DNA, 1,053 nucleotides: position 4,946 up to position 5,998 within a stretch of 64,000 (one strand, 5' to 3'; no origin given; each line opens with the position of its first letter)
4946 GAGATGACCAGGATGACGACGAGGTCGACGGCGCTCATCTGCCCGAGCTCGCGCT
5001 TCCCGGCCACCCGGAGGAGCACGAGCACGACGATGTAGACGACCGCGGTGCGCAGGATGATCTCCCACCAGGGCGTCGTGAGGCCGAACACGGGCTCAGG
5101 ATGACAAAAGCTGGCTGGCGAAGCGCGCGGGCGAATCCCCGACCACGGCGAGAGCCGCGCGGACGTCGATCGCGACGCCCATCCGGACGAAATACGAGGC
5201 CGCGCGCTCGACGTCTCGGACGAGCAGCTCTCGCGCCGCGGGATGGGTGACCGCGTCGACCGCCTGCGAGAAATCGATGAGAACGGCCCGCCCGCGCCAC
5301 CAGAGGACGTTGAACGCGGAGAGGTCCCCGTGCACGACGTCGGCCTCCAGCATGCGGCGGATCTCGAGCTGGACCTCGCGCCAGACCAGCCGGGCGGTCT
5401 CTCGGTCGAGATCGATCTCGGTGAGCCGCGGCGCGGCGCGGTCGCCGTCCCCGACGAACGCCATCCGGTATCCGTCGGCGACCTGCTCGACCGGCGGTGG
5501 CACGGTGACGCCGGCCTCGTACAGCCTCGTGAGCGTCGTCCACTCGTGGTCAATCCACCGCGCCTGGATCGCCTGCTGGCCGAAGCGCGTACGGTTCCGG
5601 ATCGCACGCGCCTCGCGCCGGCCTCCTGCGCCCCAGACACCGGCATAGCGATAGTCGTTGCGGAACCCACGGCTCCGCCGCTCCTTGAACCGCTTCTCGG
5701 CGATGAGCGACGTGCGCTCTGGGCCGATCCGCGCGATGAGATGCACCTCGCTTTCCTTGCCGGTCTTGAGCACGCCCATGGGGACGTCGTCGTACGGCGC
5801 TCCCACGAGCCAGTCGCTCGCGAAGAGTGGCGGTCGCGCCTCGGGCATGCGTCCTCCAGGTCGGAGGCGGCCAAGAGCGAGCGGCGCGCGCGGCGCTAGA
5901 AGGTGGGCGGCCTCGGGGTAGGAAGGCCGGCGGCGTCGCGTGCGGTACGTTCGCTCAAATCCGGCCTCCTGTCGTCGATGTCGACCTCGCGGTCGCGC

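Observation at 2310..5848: Translationally coupled operon: RIO-type kinase, DUF421, MFS transporter, ParB-like nuclease-domain protein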

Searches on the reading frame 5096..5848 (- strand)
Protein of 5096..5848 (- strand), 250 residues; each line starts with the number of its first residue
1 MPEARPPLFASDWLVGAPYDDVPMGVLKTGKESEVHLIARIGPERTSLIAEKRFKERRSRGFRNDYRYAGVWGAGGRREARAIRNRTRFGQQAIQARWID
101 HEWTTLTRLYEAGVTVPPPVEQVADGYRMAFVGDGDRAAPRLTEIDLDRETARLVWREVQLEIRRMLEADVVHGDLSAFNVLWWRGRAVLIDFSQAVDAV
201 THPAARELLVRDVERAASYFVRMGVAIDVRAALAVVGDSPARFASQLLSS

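Call 4: search_protein_families(library=pfam, proteins=[window:5096-5848:-], max_evalue=0.01)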
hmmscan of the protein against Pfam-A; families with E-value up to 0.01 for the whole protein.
window:5096-5848:- (250 aa): 4 families
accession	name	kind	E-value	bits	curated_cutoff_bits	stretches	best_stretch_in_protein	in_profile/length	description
PF01163.29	RIO1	-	1.1e-31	110.4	22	1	81-229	37-184/187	RIO domain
PF06293.20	Kdo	-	4.5e-08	33.2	21.3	1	98-201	57-174/207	Lipopolysaccharide kinase (Kdo/WaaP) family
PF19974.5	TCAD9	-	0.00068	19.3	40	1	169-197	297-325/429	Ternary complex associated domain 9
PF01636.29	APH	-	0.0056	16.9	23.2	0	139-197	140-198/239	Phosphotransferase enzyme family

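Call 5: search_protein_families(library=ncbifam, proteins=[window:5096-5848:-], max_evalue=0.01)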
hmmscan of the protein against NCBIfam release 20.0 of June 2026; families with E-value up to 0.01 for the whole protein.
window:5096-5848:- (250 aa): 10 families
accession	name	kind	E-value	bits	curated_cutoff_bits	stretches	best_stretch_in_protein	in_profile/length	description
NF041645.1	prot_kin_PA4780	equivalog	2e-40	138.8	350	1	25-224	21-217/274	PA4780 family RIO1-like protein kinase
NF041310.1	Prot_Kin_Rio1_Halo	equivalog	1.1e-27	97.2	480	1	25-228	83-269/273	serine/threonine-protein kinase Rio1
NF002475.0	PRK01723.1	equivalog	4.8e-09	35.6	142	1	101-201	90-195/241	3-deoxy-D-manno-octulosonic acid kinase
NF011464.0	PRK14879.1-7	equivalog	4.5e-06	26.6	246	1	104-197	58-150/221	Kae1-associated kinase Bud32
NF038151.1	lanthi_synth_III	equivalog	4.6e-06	25.3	575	1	150-202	336-389/833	class III lanthionine synthetase LanKC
TIGR03724.2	arch_bud32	equivalog_domain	5.5e-06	26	125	1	93-196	34-131/193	KEOPS complex kinase/ATPase Bud32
NF011463.0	PRK14879.1-4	equivalog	2.4e-05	23.8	188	1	100-194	66-158/237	Kae1-associated kinase Bud32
NF007174.0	PRK09605.1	equivalog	0.00034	19.2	447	1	142-196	427-473/535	bifunctional N(6)-L-threonylcarbamoyladenine synthase/serine/threonine protein kinase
NF011461.0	PRK14879.1-2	equivalog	0.0016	18.3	372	1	99-196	50-146/225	Kae1-associated kinase Bud32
NF011462.0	PRK14879.1-3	equivalog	0.0038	17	174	1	159-196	91-128/192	Kae1-associated kinase Bud32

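Call 7: search_protein_families(library=padloc, proteins=[window:5096-5848:-], max_evalue=0.1)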
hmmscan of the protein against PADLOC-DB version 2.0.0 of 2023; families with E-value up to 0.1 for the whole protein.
window:5096-5848:- (250 aa): 0 families

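Call 13: search_solved_structures(query=window:5096-5848:-, max_evalue=0.001, show_alignments=2)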
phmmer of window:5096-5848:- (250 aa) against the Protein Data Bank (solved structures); distinct sequences matched with E-value up to 0.001: 7.
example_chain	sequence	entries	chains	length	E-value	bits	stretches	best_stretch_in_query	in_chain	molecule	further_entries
4otp_A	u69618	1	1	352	3.5e-17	66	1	94-234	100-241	Serine/threonine-protein kinase RIO1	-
12ez_A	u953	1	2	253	3.6e-17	66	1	25-233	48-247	RIO-type serine/threonine-protein kinase Rio1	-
6g5i_z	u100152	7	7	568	3.6e-17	66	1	94-234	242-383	Serine/threonine-protein kinase RIO1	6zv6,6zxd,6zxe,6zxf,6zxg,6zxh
1zp9_A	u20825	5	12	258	3.8e-17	65.9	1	25-233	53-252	Rio1 kinase | Rio1 serine protein kinase | RIO-type serine/threonine-protein kinase Rio1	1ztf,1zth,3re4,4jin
8zdb_p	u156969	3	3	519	1.3e-16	64.2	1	89-226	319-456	Serine/threonine-protein kinase RIO3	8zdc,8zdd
9xai_6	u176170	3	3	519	2e-14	57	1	25-226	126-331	Serine/threonine-protein kinase RIO1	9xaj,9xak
1tqi_A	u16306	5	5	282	9.1e-06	28.6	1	161-223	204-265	conserved hypothetical protein | Rio2 serine kinase | Rio2 kinase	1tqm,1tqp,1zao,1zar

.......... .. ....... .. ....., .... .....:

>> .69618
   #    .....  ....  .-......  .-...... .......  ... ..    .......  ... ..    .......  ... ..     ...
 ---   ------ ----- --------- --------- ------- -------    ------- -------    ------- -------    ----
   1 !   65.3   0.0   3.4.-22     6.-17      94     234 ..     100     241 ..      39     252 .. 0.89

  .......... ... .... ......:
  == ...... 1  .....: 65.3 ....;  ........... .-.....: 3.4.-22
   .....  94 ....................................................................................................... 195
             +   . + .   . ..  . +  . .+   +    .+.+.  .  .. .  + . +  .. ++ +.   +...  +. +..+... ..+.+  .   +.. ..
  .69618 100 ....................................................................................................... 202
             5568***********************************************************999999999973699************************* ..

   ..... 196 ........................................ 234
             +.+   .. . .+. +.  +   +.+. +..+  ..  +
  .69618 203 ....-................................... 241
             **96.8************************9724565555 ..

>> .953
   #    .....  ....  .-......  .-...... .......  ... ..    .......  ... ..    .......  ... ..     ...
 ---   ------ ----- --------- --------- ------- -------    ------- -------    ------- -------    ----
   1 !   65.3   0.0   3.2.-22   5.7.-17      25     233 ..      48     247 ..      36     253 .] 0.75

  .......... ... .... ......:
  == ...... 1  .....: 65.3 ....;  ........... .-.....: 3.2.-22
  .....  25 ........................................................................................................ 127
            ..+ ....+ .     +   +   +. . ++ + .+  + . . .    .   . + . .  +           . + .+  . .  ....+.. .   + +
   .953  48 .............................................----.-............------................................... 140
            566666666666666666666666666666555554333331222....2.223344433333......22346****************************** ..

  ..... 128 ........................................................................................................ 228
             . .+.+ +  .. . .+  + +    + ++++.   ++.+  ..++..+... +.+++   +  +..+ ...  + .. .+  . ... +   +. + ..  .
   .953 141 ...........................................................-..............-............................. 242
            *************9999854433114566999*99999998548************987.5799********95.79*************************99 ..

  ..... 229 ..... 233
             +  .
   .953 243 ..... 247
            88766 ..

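Call 31: find_homologous_proteins(query=window:5096-5848:-, max_evalue=0.001)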
Query window:5096-5848:- (250 aa): 513 proteins with E <= 0.001 among 4625 candidates; the best 120 are listed.
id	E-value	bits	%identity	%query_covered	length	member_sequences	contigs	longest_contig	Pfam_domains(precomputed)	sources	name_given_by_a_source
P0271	1.1e-158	544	99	100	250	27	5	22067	PF06293.21,PF01163.29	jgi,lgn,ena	-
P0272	1.3e-125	436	79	100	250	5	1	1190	PF06293.21,PF01163.29,PF01636.30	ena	-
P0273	2.5e-118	412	76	98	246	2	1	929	PF06293.21,PF01163.29,PF01636.30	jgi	-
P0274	5.0e-117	408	73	98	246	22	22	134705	PF06293.21,PF01163.29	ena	-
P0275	7.0e-116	404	74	97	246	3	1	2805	PF06293.21,PF01163.29,PF01636.30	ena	-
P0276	9.1e-116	404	73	98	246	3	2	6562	PF06293.21,PF01163.29,PF01636.30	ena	-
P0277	1.1e-115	403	73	98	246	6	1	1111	PF06293.21,PF01163.29,PF01636.30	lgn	-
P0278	1.2e-115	403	74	97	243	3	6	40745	PF06293.21,PF01163.29,PF01636.30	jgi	jgi:RIO kinase 1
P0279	3.7e-115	402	72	98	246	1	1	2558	PF06293.21,PF01163.29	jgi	jgi:RIO kinase 1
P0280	7.8e-115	401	73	98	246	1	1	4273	PF06293.21,PF01163.29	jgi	jgi:RIO kinase 1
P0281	2.0e-114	399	73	98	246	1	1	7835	PF06293.21,PF01163.29,PF01636.30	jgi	jgi:RIO kinase 1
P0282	2.2e-114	399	73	98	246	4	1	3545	PF01163.29,PF01636.30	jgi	jgi:RIO kinase 1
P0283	5.2e-114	398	75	97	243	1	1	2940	PF06293.21,PF01163.29,PF01636.30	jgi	jgi:RIO kinase 1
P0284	1.8e-113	396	72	98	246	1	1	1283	PF06293.21,PF01163.29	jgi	jgi:RIO kinase 1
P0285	1.8e-113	396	72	98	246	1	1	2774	PF01163.29,PF01636.30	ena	-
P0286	2.0e-113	396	73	98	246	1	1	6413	PF06293.21,PF01163.29,PF01636.30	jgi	jgi:RIO kinase 1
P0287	2.0e-113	396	72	98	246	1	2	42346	PF06293.21,PF01163.29,PF01636.30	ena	-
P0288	2.2e-113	396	72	98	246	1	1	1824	PF01163.29,PF01636.30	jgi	jgi:RIO kinase 1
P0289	2.4e-113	396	73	98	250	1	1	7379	PF01163.29,PF01636.30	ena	-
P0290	2.5e-113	396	79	91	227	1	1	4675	PF01163.29,PF01636.30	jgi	jgi:RIO kinase 1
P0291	3.1e-113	395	72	98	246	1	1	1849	PF06293.21,PF01163.29,PF01636.30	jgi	jgi:RIO kinase 1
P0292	3.6e-113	395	74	97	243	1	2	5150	PF06293.21,PF01163.29,PF01636.30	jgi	jgi:RIO kinase 1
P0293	3.9e-113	395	73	98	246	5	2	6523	PF06293.21,PF01163.29,PF01636.30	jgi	jgi:RIO kinase 1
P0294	4.9e-113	395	72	97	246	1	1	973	PF06293.21,PF01163.29,PF01636.30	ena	-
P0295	7.7e-113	394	73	98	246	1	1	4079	PF06293.21,PF19974.6,PF01163.29,PF01636.30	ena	-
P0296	8.8e-113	394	70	98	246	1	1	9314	PF06293.21,PF01163.29,PF01636.30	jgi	jgi:RIO kinase 1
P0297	1.4e-112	393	71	97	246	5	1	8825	PF01163.29,PF01636.30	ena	-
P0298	2.1e-112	393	71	98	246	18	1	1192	PF06293.21,PF01163.29,PF01636.30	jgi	-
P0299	2.2e-112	393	71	97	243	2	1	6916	PF06293.21,PF01163.29,PF01636.30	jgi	jgi:RIO kinase 1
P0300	2.4e-112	393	73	97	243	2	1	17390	PF06293.21,PF01163.29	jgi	jgi:RIO kinase 1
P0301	2.9e-112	392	72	98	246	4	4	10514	PF06293.21,PF01163.29,PF01636.30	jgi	jgi:RIO kinase 1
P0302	3.7e-112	392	72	98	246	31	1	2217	PF01163.29,PF01636.30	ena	-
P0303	3.8e-112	392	71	98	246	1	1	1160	PF06293.21,PF01163.29,PF01636.30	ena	-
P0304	4.8e-112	392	73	98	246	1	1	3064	PF01163.29,PF01636.30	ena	-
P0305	6.4e-112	391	73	98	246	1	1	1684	PF01163.29,PF01636.30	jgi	-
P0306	6.6e-112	391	72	97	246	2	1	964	PF06293.21,PF01163.29,PF01636.30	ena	-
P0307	6.8e-112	391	72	97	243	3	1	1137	PF06293.21,PF01163.29,PF01636.30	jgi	jgi:RIO kinase 1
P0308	7.2e-112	391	71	98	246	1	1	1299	PF06293.21,PF01163.29,PF01636.30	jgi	jgi:RIO kinase 1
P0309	7.5e-112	391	72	98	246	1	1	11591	PF01163.29,PF01636.30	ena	-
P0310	7.9e-112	391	72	98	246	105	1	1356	PF06293.21,PF01163.29,PF01636.30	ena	-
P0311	9.4e-112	391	71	98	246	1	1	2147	PF06293.21,PF01163.29,PF01636.30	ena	-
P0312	1.0e-111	390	71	98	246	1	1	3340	PF06293.21,PF01163.29,PF01636.30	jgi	jgi:RIO kinase 1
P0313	1.1e-111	390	71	98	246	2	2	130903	PF06293.21,PF01163.29,PF01636.30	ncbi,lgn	ncbi:MAG: RIO1 family regulatory kinase/ATPase [Candidatus Limnocylindria bacterium]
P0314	1.2e-111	390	71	98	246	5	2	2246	PF06293.21,PF01163.29,PF01636.30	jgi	jgi:RIO kinase 1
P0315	1.2e-111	390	71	98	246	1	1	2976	PF06293.21,PF01163.29,PF01636.30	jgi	jgi:RIO kinase 1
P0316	1.2e-111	390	71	98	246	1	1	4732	PF06293.21,PF01163.29,PF01636.30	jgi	jgi:RIO kinase 1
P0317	1.2e-111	390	72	98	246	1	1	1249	PF01163.29,PF01636.30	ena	-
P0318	1.3e-111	390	72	97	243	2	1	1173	PF06293.21,PF01163.29,PF01636.30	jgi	jgi:RIO kinase 1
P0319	1.4e-111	390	70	98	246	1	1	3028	PF06293.21,PF01163.29,PF01636.30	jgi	jgi:RIO kinase 1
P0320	1.8e-111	390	71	98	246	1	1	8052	PF01163.29,PF01636.30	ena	-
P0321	2.0e-111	390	71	98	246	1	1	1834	PF06293.21,PF01163.29,PF01636.30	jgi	-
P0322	2.0e-111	389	72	100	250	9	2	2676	PF06293.21,PF01163.29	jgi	-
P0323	2.5e-111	389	73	98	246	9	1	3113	PF06293.21,PF01163.29,PF01636.30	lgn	-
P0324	2.7e-111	389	73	97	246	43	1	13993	PF06293.21,PF01163.29,PF01636.30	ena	-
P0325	2.8e-111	389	71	98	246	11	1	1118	PF01163.29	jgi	jgi:RIO kinase 1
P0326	3.0e-111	389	70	98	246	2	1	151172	PF06293.21,PF01163.29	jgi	jgi:RIO kinase 1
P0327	3.5e-111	389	71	98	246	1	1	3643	PF06293.21,PF01163.29,PF01636.30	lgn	-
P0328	3.6e-111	389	71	98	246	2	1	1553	PF06293.21,PF01163.29,PF01636.30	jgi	-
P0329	3.7e-111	389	71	98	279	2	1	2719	PF01163.29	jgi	jgi:RIO kinase 1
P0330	4.1e-111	388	72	98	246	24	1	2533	PF01163.29,PF01636.30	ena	-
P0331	4.5e-111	388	71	98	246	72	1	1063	PF01163.29,PF01636.30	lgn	-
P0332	4.6e-111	388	70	98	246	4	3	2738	PF06293.21,PF01163.29,PF01636.30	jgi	jgi:RIO kinase 1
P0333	5.1e-111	388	71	98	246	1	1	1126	PF01163.29,PF01636.30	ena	-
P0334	6.9e-111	388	71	98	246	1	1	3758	PF01163.29,PF01636.30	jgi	jgi:RIO kinase 1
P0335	7.5e-111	388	71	97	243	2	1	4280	PF06293.21,PF01163.29,PF01636.30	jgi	jgi:RIO kinase 1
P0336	7.8e-111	388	71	98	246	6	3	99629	PF01163.29,PF01636.30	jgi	-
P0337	8.0e-111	388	71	98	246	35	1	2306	PF01163.29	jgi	jgi:RIO kinase 1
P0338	8.8e-111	387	71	98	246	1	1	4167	PF06293.21,PF01163.29,PF01636.30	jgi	jgi:RIO kinase 1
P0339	9.0e-111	387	71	98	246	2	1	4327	PF06293.21,PF01163.29,PF01636.30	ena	-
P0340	1.0e-110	387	69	100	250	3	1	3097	PF06293.21,PF01163.29,PF01636.30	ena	-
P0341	1.1e-110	387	71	98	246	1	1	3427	PF06293.21,PF01163.29,PF01636.30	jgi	jgi:RIO kinase 1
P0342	1.2e-110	387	70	98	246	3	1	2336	PF06293.21,PF01163.29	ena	-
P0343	1.4e-110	387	72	97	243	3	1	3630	PF01163.29,PF01636.30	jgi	-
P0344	1.5e-110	387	70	98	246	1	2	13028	PF01163.29,PF01636.30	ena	-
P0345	1.9e-110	386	72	97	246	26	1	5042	PF01163.29,PF01636.30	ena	-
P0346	2.0e-110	386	71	97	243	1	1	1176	PF01163.29,PF01636.30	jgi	-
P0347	2.0e-110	386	70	98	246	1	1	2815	PF01163.29,PF01636.30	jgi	-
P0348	2.0e-110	386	71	98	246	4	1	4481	PF06293.21,PF01163.29,PF01636.30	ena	-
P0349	2.1e-110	386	70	98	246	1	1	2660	PF01163.29,PF01636.30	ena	-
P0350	2.2e-110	386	70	98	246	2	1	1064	PF06293.21,PF01163.29,PF01636.30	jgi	jgi:RIO kinase 1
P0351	2.8e-110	386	70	98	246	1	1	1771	PF01163.29,PF01636.30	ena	-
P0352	4.0e-110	385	71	98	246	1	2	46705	PF01163.29,PF01636.30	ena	-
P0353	4.1e-110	385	70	98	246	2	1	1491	PF06293.21,PF01163.29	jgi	jgi:RIO kinase 1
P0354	4.4e-110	385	70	98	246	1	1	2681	PF01163.29,PF01636.30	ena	-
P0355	4.4e-110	385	71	97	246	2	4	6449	PF06293.21,PF01163.29,PF01636.30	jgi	jgi:RIO kinase 1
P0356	4.5e-110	385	70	98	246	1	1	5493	PF06293.21,PF01163.29,PF01636.30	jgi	jgi:RIO kinase 1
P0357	5.5e-110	385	70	97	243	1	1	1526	PF06293.21,PF01163.29,PF01636.30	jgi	jgi:RIO kinase 1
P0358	6.1e-110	385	71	98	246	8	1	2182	PF01163.29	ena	-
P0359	6.4e-110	385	70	98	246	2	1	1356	PF01163.29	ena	-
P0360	6.9e-110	384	71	98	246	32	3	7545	PF06293.21,PF01163.29,PF01636.30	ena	-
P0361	7.0e-110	384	70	98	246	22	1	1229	PF01163.29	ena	-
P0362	7.0e-110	384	71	98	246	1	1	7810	PF01163.29,PF01636.30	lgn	-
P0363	7.5e-110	384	70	98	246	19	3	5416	PF06293.21,PF01163.29,PF01636.30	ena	-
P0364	7.9e-110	384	71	98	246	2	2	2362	PF01163.29,PF01636.30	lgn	-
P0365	8.6e-110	384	71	98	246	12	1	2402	PF06293.21,PF01163.29,PF01636.30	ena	-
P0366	9.3e-110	384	69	98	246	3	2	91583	PF06293.21,PF01163.29,PF01636.30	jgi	jgi:RIO kinase 1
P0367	9.8e-110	384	69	98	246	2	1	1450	PF01163.29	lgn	-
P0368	1.1e-109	384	70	97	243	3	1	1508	PF01163.29,PF01636.30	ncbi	-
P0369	1.2e-109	384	70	98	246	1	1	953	PF01163.29,PF01636.30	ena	-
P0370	1.2e-109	384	70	98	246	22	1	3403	PF01163.29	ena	-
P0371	1.3e-109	384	71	98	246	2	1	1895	PF06293.21,PF01163.29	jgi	jgi:RIO kinase 1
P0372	1.3e-109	384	71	97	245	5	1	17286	PF06293.21,PF01163.29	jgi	jgi:RIO kinase 1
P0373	1.6e-109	383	70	98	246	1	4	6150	PF01163.29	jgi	-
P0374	1.8e-109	383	72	97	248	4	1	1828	PF01163.29,PF01636.30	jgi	-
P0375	2.2e-109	383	70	98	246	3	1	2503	PF01163.29,PF01636.30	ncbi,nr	ncbi:MAG: serine/threonine protein kinase [Chloroflexi bacterium]|nr:MAG: serine/threonine protein k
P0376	2.4e-109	383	70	97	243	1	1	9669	PF01163.29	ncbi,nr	ncbi:MAG: hypothetical protein AUI15_07910 [Actinobacteria bacterium 13_2_20CM_2_66_6]|nr:MAG: hypot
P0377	2.7e-109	383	69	98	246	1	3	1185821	PF01163.29,PF01636.30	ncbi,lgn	ncbi:MAG: RIO1 family regulatory kinase/ATPase [Chloroflexota bacterium]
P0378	3.8e-109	382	71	97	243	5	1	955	PF01163.29,PF01636.30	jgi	jgi:RIO kinase 1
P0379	3.8e-109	382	70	98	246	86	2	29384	PF01163.29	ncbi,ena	-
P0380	4.2e-109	382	71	97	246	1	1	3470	PF01163.29,PF01636.30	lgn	-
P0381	4.4e-109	382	70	98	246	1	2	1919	PF01163.29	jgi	jgi:RIO kinase 1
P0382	5.0e-109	382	70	98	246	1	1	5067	PF06293.21,PF01163.29,PF01636.30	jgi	jgi:RIO kinase 1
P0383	5.1e-109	382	70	98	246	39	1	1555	PF01163.29,PF01636.30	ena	-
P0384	6.5e-109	381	72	98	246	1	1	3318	PF06293.21,PF01163.29,PF01636.30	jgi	jgi:RIO kinase 1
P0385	6.8e-109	381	71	96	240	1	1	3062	PF01163.29,PF01636.30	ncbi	ncbi:MAG: hypothetical protein E6I66_14015, partial [Chloroflexi bacterium]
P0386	8.0e-109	381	70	98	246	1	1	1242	PF01163.29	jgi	jgi:RIO kinase 1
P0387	1.0e-108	381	70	97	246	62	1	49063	PF06293.21,PF01163.29,PF01636.30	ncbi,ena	ncbi:MAG TPA: RIO1 family regulatory kinase/ATPase [Candidatus Limnocylindria bacterium]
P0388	1.0e-108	381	69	98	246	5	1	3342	PF01163.29,PF01636.30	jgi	jgi:RIO kinase 1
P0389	1.0e-108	381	71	97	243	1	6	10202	PF01163.29,PF01636.30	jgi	jgi:RIO kinase 1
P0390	1.2e-108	380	70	96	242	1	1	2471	PF06293.21,PF01163.29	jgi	jgi:RIO kinase 1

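Call 32: find_encoding_contigs(protein=P0377, flank=7000, max_places=2)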
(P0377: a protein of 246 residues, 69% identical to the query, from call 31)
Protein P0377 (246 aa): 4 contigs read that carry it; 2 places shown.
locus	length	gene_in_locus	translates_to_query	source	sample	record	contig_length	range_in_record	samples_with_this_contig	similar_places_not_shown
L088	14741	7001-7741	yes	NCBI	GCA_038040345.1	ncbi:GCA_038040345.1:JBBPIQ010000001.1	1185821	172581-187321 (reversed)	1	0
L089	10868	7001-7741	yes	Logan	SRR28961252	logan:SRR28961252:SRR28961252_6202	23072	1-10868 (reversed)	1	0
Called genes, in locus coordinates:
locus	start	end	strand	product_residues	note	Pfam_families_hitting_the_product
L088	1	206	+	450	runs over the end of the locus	PF00581:Rhodanese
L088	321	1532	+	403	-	PF13439:Glyco_transf_4 (weak), PF00534:Glycos_transf_1, PF13692:Glyco_trans_1_4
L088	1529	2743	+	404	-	PF04041:Glyco_hydro_130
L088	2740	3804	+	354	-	-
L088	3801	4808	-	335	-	PF00174:Oxidored_molyb, PF03404:Mo-co_dimer, PF10648:Gmad2 (weak)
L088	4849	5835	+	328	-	PF00174:Oxidored_molyb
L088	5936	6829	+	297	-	PF01520:Amidase_3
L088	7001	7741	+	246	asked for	PF01636:APH (weak), PF01163:RIO1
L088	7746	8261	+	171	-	PF04239:DUF421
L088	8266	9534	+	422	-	PF05977:MFS_3, PF07690:MFS_1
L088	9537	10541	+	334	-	-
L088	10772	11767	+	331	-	PF08240:ADH_N, PF00107:ADH_zinc_N, PF13602:ADH_zinc_N_2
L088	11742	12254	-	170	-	PF02417:Chromate_transp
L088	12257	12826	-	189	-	PF02417:Chromate_transp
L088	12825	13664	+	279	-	-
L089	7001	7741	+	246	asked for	PF01636:APH (weak), PF01163:RIO1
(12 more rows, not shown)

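Call 33: find_encoding_contigs(protein=P0274, flank=7000, max_places=3)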
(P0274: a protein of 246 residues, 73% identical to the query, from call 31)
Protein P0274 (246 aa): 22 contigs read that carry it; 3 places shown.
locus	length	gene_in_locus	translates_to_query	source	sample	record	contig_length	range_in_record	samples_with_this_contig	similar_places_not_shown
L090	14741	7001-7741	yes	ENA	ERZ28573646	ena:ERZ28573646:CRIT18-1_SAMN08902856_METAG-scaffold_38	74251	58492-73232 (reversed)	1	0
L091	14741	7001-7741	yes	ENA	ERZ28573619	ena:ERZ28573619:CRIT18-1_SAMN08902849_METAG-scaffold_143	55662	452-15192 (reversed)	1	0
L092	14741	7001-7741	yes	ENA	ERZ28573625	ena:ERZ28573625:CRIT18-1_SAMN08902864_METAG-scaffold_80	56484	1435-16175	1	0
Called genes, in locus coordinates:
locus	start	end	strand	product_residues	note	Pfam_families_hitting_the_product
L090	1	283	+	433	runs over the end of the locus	?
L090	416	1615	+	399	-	PF13439:Glyco_transf_4, PF00534:Glycos_transf_1, PF13692:Glyco_trans_1_4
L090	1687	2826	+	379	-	PF04041:Glyco_hydro_130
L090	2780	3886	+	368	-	-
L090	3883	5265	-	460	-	PF00174:Oxidored_molyb, PF03404:Mo-co_dimer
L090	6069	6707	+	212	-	PF01520:Amidase_3 (weak)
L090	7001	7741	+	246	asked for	PF01163:RIO1, PF06293:Kdo (weak)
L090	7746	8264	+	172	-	PF04239:DUF421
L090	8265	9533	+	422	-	PF05977:MFS_3, PF07690:MFS_1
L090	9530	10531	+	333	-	-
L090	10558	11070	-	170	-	PF02417:Chromate_transp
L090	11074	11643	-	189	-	PF02417:Chromate_transp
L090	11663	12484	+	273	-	-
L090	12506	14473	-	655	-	-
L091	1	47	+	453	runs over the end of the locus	PF00581:Rhodanese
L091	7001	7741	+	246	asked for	PF01163:RIO1, PF06293:Kdo (weak)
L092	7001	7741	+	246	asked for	PF01163:RIO1, PF06293:Kdo (weak)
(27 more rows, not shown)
